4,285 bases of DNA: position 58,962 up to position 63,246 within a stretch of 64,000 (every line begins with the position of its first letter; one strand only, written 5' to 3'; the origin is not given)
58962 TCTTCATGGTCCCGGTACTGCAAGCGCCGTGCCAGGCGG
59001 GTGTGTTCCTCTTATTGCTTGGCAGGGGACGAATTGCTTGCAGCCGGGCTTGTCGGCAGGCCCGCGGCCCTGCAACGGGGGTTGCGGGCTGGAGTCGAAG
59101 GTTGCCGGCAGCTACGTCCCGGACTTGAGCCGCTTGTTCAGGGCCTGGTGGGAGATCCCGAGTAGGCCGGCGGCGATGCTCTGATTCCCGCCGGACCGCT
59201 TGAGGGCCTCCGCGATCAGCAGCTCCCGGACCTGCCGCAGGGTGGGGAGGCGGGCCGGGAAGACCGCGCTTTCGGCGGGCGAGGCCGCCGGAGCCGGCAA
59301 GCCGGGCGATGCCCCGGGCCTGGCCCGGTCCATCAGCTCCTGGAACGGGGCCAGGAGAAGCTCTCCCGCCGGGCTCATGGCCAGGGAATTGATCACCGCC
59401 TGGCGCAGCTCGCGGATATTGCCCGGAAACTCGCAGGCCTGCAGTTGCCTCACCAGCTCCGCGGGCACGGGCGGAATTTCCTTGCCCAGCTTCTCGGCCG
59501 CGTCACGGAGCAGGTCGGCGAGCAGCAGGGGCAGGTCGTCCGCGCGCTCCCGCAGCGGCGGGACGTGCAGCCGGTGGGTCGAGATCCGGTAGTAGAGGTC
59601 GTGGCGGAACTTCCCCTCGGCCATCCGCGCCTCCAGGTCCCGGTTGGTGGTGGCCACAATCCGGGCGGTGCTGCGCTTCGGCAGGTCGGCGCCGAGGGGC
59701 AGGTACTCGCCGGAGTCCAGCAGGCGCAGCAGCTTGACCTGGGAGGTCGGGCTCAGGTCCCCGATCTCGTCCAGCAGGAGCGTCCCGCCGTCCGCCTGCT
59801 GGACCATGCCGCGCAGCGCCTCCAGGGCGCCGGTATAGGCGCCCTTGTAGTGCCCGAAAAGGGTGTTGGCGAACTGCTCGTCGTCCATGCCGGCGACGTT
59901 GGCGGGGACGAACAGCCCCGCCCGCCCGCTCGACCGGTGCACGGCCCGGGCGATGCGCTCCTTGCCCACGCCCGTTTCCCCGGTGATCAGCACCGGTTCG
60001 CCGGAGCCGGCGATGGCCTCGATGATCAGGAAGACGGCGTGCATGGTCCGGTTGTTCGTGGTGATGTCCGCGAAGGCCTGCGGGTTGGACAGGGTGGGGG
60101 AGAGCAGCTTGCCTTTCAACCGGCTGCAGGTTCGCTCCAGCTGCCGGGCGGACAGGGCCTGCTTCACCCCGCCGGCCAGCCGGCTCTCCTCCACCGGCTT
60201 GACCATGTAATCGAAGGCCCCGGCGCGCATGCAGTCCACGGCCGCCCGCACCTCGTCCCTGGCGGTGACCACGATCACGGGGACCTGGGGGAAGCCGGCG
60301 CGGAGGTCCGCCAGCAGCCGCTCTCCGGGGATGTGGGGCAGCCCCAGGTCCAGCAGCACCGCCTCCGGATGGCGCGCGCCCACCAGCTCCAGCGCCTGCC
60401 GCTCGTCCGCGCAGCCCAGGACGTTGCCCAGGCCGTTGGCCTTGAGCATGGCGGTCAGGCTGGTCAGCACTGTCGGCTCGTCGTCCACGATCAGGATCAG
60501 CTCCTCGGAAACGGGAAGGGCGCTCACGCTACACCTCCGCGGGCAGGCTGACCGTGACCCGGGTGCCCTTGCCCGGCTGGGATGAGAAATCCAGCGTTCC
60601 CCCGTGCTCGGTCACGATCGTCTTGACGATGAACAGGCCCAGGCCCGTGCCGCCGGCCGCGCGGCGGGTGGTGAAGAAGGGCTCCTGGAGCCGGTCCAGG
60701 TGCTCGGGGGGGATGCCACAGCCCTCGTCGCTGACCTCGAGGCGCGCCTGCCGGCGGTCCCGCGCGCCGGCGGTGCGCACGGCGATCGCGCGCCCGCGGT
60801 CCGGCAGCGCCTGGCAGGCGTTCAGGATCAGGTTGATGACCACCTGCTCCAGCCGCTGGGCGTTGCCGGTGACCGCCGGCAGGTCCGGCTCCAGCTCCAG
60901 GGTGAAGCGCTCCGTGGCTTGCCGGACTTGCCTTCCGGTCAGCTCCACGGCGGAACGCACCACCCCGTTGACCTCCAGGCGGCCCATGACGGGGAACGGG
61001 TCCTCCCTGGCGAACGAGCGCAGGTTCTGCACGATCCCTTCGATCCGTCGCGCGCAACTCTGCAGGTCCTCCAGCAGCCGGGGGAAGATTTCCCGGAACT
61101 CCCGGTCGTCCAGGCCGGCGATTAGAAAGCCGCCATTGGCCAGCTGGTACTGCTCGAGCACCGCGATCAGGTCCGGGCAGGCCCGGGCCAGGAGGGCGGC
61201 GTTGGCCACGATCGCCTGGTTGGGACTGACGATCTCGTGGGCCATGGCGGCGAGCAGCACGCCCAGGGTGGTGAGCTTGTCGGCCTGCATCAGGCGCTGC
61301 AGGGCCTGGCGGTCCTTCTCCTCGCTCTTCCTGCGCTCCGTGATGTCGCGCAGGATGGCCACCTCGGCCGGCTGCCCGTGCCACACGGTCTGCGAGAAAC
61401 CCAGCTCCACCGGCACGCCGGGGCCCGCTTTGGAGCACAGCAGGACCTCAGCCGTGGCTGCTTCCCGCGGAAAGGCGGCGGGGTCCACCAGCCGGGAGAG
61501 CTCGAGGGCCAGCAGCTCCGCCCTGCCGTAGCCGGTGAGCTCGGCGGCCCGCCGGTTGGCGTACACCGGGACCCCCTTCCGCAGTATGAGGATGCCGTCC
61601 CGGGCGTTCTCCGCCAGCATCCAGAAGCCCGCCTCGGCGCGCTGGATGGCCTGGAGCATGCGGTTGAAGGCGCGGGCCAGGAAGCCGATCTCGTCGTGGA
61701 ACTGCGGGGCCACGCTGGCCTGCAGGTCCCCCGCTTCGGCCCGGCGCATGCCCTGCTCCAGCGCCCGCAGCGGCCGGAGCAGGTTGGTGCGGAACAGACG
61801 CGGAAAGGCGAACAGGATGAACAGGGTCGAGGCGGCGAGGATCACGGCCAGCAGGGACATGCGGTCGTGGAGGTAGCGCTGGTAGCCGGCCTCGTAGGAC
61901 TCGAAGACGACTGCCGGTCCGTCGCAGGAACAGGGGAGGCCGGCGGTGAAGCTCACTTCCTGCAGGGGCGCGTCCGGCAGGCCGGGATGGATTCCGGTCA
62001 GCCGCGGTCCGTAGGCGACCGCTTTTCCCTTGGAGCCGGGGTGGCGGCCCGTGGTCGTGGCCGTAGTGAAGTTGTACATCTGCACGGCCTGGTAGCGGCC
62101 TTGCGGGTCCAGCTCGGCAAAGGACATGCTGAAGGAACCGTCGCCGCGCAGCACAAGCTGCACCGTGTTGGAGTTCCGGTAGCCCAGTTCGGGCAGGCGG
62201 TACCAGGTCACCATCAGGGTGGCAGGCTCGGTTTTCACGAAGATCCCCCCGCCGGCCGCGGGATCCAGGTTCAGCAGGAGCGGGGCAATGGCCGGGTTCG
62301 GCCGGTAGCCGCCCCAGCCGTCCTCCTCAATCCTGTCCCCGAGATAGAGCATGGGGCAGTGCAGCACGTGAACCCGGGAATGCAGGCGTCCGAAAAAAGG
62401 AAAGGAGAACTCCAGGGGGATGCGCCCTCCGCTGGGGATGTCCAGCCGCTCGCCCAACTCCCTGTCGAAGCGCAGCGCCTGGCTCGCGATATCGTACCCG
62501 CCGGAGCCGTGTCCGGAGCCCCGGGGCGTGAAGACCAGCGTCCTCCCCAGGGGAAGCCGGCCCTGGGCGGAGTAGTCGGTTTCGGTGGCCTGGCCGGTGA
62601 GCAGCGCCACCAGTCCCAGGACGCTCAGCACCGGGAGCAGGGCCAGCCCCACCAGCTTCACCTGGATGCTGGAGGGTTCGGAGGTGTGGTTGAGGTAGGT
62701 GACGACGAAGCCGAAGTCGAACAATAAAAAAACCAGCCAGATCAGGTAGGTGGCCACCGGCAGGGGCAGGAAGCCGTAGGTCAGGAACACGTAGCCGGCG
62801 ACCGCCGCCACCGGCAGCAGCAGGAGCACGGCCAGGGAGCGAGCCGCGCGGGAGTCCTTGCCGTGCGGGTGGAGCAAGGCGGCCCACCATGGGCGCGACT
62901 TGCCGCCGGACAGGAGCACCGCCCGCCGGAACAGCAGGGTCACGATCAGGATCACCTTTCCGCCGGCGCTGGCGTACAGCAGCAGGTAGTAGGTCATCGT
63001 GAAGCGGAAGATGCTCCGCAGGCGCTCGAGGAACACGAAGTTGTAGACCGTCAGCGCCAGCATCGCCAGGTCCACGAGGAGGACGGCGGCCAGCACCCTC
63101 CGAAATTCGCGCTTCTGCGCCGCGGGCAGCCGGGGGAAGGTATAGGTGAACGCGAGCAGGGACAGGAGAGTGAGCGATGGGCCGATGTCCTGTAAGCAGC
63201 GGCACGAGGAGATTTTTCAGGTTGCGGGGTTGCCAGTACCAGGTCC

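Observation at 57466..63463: Self-contained histidine kinase / sigma-54 activator / radical SAM module with a consensus sigma-54 promoter abutting the radical SAM start codon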

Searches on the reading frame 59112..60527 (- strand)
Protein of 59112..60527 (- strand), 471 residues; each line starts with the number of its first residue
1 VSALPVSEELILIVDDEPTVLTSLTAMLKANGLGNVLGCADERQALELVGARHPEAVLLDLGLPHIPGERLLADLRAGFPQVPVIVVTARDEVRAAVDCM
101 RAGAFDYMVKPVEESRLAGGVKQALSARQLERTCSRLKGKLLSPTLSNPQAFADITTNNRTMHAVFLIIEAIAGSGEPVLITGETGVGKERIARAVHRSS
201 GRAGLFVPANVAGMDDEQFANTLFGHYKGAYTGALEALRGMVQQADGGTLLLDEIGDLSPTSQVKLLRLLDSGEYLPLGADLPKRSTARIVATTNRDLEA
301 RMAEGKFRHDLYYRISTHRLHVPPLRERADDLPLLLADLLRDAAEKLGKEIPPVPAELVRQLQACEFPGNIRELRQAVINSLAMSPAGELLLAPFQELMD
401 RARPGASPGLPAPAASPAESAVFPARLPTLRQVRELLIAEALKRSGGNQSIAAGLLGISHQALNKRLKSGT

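Call 5: search_protein_families(library=pfam, proteins=[window:59112-60527:-], max_evalue=0.01)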
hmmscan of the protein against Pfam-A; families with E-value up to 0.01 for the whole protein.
window:59112-60527:- (471 aa): 9 families
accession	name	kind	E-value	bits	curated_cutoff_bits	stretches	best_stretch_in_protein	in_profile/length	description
PF00158.32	Sigma54_activat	-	7.4e-51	172.6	20.2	1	156-320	2-167/168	Sigma-54 interaction domain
PF00072.30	Response_reg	-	4.1e-25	88.5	30.2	1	11-118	1-107/111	Response regulator receiver domain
PF14532.12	Sigma54_activ_2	-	6e-23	82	25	1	162-325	7-138/138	Sigma-54 interaction domain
PF25601.1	AAA_lid_14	-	5.6e-14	52.2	27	1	326-402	1-77/87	AAA+ ATPase lid domain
PF02954.25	HTH_8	-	2.2e-07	31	22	1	437-468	9-40/42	Bacterial regulatory protein, Fis family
PF07728.20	AAA_5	-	2.9e-06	27.8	22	1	178-296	1-123/139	AAA domain (dynein-related subfamily)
PF13191.12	AAA_16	-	2.9e-05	25.1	32.6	1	171-246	19-83/167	AAA ATPase domain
PF00004.35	AAA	-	0.0032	18.4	21.2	1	179-296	1-110/131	ATPase family associated with various cellular activities (AAA)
PF13401.12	AAA_22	-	0.0065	17.2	27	0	179-271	8-109/130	AAA domain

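Call 6: search_protein_families(library=ncbifam, proteins=[window:59112-60527:-], max_evalue=0.01)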
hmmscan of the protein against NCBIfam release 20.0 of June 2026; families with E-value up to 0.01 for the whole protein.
window:59112-60527:- (471 aa): 115 families (the best 25 are shown)
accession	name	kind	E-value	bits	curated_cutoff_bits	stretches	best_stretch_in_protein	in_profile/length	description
NF008469.0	PRK11361.1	equivalog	1.7e-90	303.9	714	1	9-468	5-452/461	acetoacetate metabolism transcriptional regulator AtoC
TIGR01818.1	ntrC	equivalog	9.3e-87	291.7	558.6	1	11-469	1-462/463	nitrogen regulation protein NR(I)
TIGR02915.1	PEP_resp_reg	equivalog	5.2e-76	256.3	502.6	1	11-464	1-436/445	PEP-CTERM-box response regulator transcription factor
NF038308.1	RNA_repair_RtcR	equivalog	2.3e-75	254.5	650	1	147-465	174-511/530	RNA repair transcriptional activator RtcR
NF008176.1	PRK10923.1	equivalog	1.4e-74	251.4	620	1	10-468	5-464/469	nitrogen regulation protein NR(I)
NF041946.1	LuxO_transreg_Vib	equivalog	2.1e-73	247.7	800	1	16-468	4-458/463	quorum-sensing sigma-54 dependent transcriptional regulator LuxO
NF051870.1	NAssimRespRegNtrX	equivalog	9.8e-73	245.5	600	1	11-469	4-449/452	nitrogen assimilation response regulator NtrX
NF007689.0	PRK10365.1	equivalog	1.2e-68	231.9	760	1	11-467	8-439/441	sigma-54-dependent response regulator transcription factor ZraR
NF011695.0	PRK15115.1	equivalog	1.7e-67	228.1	763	1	11-385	9-368/445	two-component system response regulator GlrR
TIGR01817.1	nifA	equivalog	1.9e-67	228.2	528.85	1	128-461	171-518/534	nif-specific transcriptional activator NifA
NF003451.0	PRK05022.1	equivalog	6.5e-67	226.4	476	1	98-465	133-503/512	nitric oxide reductase transcriptional regulator NorR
NF041552.1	TF_PrdR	equivalog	2.7e-62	210.9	795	1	148-468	262-574/577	sigma-54 dependent transcriptional regulator PrdR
NF050807.1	TransRegFlbDCaul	equivalog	5.2e-62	210.2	750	1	154-468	119-436/454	sigma-54-dependent transcriptional regulator FlbD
TIGR02329.1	propionate_PrpR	equivalog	3.6e-57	194.2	499.2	1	58-469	141-526/526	propionate catabolism operon regulatory protein PrpR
NF011958.0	PRK15429.1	equivalog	5.2e-56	190.6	830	1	116-383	339-609/692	formate hydrogenlyase transcriptional activator FlhA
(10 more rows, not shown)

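Call 26: list_cluster_members(proteins=[P0001, P0006, P0021, window:59112-60527:-, window:51851-53767:-, window:36025-37317:-])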
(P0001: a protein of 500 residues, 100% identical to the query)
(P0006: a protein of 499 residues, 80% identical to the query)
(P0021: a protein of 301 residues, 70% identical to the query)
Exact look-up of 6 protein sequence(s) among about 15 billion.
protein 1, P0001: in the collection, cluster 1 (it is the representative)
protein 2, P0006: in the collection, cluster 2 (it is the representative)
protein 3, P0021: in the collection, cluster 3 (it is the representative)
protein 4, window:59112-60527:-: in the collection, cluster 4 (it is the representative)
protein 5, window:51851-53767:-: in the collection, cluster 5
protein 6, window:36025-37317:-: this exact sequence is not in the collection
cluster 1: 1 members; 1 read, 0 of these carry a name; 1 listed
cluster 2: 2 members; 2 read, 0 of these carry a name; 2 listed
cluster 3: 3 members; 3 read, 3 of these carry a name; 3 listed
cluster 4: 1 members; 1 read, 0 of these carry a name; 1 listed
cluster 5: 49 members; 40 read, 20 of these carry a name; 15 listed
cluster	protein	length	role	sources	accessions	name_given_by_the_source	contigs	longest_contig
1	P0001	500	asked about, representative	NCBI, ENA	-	-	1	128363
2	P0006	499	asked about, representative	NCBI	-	-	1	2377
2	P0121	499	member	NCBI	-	-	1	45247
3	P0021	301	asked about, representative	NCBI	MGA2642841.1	MAG: radical SAM protein, partial [Spirochaetia bacterium]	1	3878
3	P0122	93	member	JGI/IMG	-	hypothetical protein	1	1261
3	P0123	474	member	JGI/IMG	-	radical SAM superfamily enzyme YgiQ (UPF0313 family)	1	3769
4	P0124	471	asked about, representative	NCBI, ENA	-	-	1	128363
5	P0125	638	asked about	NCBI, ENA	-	-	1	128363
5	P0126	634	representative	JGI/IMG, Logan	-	-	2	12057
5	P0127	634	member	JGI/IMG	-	aldehyde:ferredoxin oxidoreductase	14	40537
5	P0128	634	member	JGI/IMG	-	aldehyde:ferredoxin oxidoreductase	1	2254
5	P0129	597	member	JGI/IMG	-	aldehyde:ferredoxin oxidoreductase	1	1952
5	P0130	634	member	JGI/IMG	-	aldehyde:ferredoxin oxidoreductase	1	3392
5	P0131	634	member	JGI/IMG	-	aldehyde:ferredoxin oxidoreductase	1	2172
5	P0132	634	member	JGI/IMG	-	aldehyde:ferredoxin oxidoreductase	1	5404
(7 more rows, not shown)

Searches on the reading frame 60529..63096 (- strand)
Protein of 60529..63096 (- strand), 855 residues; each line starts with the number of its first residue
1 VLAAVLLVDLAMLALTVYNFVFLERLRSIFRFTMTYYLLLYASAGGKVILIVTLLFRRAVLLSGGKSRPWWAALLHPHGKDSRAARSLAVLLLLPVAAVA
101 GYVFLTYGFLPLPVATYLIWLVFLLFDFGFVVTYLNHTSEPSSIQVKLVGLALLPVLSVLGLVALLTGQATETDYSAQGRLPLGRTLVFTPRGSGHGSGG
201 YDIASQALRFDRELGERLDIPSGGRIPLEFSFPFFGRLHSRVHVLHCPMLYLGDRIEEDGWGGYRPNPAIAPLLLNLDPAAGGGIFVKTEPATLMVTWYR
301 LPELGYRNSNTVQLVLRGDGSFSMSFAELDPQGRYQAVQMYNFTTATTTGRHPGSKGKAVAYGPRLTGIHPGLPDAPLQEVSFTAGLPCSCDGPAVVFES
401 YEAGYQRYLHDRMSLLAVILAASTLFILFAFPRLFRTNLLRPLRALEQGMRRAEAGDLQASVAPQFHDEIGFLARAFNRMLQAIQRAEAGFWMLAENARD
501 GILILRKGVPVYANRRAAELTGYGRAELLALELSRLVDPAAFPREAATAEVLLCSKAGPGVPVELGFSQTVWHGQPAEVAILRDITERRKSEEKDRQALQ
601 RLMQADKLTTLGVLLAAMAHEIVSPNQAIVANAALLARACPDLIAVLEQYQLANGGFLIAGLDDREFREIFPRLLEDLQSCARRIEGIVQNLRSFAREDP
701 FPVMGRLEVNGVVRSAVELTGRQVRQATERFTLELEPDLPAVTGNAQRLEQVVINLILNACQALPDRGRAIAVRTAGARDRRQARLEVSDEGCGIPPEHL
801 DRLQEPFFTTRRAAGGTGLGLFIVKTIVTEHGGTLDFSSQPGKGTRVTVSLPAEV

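Call 5: search_protein_families(library=pfam, proteins=[window:60529-63096:-], max_evalue=0.01)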
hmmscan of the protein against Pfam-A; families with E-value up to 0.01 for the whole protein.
window:60529-63096:- (855 aa): 7 families
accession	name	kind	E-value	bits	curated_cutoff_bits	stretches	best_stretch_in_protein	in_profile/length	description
PF02518.31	HATPase_c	-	1.8e-27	96.4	26.4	1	745-854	2-110/111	Histidine kinase-, DNA gyrase B-, and HSP90-like ATPase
PF00672.30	HAMP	-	7e-14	52.3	25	1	435-485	2-52/53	HAMP domain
PF13188.13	PAS_8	-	3.7e-05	23.9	21.8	1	494-543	6-53/65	PAS domain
PF13426.13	PAS_9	-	8.5e-05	23.2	27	1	500-587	2-103/103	PAS domain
PF00989.32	PAS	-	0.00016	22.1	22.6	1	495-539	7-52/113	PAS fold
PF13581.12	HATPase_c_2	-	0.00057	20.3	27.4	1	748-849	31-125/127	Histidine kinase-like ATPase domain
PF00512.31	HisKA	-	0.0029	18.1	26.9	0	614-699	5-64/66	His Kinase A (phospho-acceptor) domain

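Call 6: search_protein_families(library=ncbifam, proteins=[window:60529-63096:-], max_evalue=0.01)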
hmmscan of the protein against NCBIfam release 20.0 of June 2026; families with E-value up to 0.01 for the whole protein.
window:60529-63096:- (855 aa): 91 families (the best 25 are shown)
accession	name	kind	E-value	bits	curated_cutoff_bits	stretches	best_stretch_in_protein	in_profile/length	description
NF008468.0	PRK11360.1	equivalog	1.3e-56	192.3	646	2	683-853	442-608/616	two-component system sensor histidine kinase AtoS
NF052574.1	HisKinEspCMyxo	equivalog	1.5e-41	142.4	1200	1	532-853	343-637/785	serine histidine kinase EspC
NF052573.1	HisKinEspAMyxo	equivalog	1.5e-34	119.1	1400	1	577-853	357-611/755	serine histidine kinase EspA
NF007688.0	PRK10364.1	equivalog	1e-33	116.8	479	1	707-854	310-452/460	two-component system sensor histidine kinase ZraS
NF010411.0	PRK13837.1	equivalog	5e-33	114.1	647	1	675-853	489-675/828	two-component system VirA-like sensor kinase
NF038348.1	T2SS_HK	subfamily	7.9e-33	113.7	450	1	597-853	313-573/574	histidine kinase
NF046044.1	PnpS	equivalog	7.4e-30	104.2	400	1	675-852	210-390/390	two-component system histidine kinase PnpS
NF047466.1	hybrid_RR_LvrB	exception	2.3e-28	99.4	500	2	677-853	193-376/377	hybrid histidine kinase/response regulator LvrB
TIGR02966.1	phoR_proteo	equivalog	3.2e-28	98.7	334.2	1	666-850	145-332/333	phosphate regulon sensor histidine kinase PhoR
NF033092.0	HK_WalK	equivalog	1.4e-27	96.5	725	2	709-852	449-593/594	cell wall metabolism sensor histidine kinase WalK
NF047794.1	HisKinPtgB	equivalog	2e-27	95.8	1000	2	674-840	482-642/656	two-component system sensor histidine kinase PgtB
NF012163.2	BaeS_SmeS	equivalog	1.8e-25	89.8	500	2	668-852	270-457/457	sensor histidine kinase efflux regulator BaeS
NF010076.0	PRK13557.1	subfamily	5e-25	87.9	631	1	668-854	199-395/540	histidine kinase famiy protein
TIGR02916.1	PEP_his_kin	equivalog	7.4e-25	87.6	300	1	674-852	513-679/679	XrtA/PEP-CTERM system histidine kinase PrsK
NF047874.1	MASE3_PAS_HK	subfamily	1.1e-24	87.3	560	2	745-854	516-626/655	MASE3 domain-containing sensor histidine kinase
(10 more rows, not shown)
